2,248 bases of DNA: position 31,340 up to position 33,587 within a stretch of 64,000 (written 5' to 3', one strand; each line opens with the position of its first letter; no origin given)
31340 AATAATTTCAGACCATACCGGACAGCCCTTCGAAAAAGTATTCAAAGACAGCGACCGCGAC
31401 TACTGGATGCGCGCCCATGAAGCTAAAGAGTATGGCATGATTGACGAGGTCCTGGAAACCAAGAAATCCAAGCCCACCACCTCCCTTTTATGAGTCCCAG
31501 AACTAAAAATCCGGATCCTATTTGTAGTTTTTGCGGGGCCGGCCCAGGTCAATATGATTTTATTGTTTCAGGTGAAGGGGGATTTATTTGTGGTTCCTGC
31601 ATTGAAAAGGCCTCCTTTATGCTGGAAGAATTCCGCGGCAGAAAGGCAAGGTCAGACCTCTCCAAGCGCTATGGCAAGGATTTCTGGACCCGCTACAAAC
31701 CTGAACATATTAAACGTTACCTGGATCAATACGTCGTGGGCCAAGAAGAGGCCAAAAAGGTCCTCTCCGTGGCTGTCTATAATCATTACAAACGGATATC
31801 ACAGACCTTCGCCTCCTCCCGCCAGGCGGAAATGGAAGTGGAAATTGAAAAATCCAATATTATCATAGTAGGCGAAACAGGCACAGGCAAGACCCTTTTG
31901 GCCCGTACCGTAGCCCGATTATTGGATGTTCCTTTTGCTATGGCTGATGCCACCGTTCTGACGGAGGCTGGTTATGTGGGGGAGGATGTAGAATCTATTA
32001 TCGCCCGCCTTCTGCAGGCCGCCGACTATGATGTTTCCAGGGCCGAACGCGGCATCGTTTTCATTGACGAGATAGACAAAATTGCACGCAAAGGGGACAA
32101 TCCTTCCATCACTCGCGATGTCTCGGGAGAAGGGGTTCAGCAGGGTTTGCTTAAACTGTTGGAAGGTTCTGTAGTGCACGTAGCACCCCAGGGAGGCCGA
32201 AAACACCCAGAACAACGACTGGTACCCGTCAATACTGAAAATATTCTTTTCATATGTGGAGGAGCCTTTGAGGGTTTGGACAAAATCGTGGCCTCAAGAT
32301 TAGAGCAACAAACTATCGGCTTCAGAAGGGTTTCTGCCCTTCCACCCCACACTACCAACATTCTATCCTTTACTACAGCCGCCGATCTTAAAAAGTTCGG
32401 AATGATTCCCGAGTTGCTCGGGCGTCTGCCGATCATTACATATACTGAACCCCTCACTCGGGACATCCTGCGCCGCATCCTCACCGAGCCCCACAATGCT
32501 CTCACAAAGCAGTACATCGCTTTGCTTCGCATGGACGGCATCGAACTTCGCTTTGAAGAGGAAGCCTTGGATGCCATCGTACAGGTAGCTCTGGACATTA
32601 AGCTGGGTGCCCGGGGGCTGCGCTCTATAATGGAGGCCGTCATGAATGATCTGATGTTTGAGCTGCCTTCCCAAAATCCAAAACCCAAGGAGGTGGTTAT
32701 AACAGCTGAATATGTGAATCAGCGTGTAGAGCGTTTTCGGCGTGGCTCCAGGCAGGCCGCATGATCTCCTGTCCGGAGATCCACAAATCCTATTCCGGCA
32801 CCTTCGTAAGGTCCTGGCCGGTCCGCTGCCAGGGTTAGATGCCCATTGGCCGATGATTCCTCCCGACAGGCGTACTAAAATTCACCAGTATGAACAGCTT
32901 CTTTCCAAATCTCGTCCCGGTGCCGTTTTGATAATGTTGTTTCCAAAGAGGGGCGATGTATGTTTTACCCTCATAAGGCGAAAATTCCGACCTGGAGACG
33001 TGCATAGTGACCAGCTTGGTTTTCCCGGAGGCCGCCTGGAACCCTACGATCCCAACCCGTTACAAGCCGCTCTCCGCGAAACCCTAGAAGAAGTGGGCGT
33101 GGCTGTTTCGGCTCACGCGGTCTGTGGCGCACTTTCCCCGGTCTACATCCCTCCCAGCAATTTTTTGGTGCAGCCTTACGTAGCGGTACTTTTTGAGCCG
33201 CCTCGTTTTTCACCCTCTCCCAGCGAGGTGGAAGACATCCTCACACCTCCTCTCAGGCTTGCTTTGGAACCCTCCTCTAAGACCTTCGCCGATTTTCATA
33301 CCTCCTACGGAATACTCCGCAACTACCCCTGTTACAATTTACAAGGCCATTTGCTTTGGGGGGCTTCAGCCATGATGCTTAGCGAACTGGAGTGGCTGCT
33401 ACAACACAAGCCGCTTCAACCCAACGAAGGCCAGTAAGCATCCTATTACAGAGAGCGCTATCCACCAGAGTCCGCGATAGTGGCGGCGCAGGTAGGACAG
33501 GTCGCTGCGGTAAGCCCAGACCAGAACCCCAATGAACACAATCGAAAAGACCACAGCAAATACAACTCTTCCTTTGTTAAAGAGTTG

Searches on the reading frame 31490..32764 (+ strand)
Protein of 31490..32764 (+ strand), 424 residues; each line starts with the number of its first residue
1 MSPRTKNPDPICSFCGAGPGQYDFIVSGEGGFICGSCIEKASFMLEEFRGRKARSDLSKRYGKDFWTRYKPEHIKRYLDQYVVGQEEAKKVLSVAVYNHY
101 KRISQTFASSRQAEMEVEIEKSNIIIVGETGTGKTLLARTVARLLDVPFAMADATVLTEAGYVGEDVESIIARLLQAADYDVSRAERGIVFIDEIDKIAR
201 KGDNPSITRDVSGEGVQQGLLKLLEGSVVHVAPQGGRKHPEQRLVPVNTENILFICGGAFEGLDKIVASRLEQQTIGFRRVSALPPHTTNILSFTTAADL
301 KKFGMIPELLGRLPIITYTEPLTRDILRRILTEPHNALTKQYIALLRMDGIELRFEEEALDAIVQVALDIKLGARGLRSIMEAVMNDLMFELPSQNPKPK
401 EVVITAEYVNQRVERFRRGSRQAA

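Call 37: search_protein_families(library=pfam, proteins=[window:31490-32764:+], max_evalue=0.0001)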
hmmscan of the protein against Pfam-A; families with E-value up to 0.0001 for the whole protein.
window:31490-32764:+ (424 aa): 9 families
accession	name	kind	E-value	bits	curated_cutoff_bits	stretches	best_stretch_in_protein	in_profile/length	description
PF07724.20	AAA_2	-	6e-31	108.2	27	1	121-316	3-166/166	AAA domain (Cdc48 subfamily)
PF00004.35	AAA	-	1.4e-15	58.3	21.2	1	124-249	1-99/131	ATPase family associated with various cellular activities (AAA)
PF10431.15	ClpB_D2-small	-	4.8e-10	39.8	21.9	1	322-397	1-72/81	C-terminal, D2-small domain, of ClpB protein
PF06689.19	zf-C4_ClpX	-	7e-09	35.9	27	1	11-47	2-39/39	ClpX C4-type zinc finger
PF01078.27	Mg_chelatase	-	6.8e-06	26.1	20.3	0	121-145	22-46/207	Magnesium chelatase, subunit ChlI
PF13401.12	AAA_22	-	1.2e-05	26.1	27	1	121-196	5-94/130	AAA domain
PF00158.32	Sigma54_activat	-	2e-05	24.8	20.2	0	108-143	9-44/168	Sigma-54 interaction domain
PF00493.29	MCM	-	2.5e-05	23.9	23.3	1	77-201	21-136/224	MCM P-loop domain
PF07728.20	AAA_5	-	3e-05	24.5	22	0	123-199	1-79/139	AAA domain (dynein-related subfamily)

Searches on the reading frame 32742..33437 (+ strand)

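Call 37: search_protein_families(library=pfam, proteins=[window:32742-33437:+], max_evalue=0.0001)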
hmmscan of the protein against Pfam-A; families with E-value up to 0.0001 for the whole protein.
window:32742-33437:+ (231 aa): 1 family
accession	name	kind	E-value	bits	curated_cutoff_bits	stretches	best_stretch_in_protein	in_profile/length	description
PF00293.34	NUDIX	-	1.8e-12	47.8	21.1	1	59-154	3-93/134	NUDIX domain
